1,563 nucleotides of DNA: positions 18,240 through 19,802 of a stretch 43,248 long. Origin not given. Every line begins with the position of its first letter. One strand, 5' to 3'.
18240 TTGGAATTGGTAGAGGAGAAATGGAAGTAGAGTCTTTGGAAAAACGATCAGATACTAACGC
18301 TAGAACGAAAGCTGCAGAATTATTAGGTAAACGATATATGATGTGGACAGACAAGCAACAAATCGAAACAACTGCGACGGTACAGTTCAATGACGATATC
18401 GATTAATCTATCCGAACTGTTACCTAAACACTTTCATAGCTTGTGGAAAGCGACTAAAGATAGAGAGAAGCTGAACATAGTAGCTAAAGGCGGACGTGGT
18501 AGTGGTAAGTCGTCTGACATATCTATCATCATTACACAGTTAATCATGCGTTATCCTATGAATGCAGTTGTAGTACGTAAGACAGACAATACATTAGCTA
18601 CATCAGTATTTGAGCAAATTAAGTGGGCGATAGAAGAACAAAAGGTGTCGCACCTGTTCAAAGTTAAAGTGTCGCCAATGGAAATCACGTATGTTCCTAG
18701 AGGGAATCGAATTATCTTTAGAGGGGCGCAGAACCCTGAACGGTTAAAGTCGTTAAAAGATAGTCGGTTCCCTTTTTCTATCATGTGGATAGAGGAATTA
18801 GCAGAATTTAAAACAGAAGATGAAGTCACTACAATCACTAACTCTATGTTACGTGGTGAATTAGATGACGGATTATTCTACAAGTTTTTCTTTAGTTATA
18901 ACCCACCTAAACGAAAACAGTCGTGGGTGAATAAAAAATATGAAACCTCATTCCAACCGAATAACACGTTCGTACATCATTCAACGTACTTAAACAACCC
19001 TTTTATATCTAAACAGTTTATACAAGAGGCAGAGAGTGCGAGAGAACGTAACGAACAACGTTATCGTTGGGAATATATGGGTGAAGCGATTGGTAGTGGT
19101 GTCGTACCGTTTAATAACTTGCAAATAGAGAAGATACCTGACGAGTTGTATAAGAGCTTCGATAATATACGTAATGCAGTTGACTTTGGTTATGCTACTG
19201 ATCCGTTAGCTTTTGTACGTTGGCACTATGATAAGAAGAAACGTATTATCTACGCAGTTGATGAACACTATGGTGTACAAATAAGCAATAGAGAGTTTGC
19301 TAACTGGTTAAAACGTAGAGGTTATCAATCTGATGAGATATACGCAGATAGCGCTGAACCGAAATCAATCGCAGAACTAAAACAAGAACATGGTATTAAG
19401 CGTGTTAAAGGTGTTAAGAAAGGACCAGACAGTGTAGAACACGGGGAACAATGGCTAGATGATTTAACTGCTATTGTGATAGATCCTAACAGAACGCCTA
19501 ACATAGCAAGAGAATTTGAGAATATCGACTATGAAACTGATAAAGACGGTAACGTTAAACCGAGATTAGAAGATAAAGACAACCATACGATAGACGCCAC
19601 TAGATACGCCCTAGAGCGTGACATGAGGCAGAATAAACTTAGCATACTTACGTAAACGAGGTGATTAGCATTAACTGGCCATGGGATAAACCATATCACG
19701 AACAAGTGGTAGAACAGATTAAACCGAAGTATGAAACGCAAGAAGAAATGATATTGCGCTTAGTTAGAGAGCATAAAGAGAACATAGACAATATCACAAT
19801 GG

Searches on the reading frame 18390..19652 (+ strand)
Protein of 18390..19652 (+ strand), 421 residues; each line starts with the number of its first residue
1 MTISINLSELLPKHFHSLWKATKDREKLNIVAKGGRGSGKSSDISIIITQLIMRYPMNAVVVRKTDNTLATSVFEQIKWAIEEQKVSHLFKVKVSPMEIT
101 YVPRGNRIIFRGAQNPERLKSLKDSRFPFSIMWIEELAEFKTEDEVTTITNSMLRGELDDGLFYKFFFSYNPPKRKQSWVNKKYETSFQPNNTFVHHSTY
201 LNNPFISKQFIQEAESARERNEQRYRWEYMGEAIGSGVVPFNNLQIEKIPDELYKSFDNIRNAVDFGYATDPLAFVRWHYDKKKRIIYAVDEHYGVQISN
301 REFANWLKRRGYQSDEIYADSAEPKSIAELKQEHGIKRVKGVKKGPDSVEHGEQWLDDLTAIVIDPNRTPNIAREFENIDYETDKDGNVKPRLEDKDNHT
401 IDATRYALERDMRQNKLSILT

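Call 53: search_protein_families(library=pfam, proteins=[window:18390-19652:+], max_evalue=0.01)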
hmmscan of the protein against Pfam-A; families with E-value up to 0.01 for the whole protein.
window:18390-19652:+ (421 aa): 3 families
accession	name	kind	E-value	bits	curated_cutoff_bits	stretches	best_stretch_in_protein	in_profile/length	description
PF04466.19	Terminase_3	-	8.7e-49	166.2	23.2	1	29-232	4-201/201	Phage terminase large subunit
PF17288.8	Terminase_3C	-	8.1e-23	81.9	26.7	1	265-409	1-154/155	Terminase RNAseH like domain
PF03237.21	Terminase_6N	-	6.4e-09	36.2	22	1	34-244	4-211/215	Terminase large subunit, T4likevirus-type, N-terminal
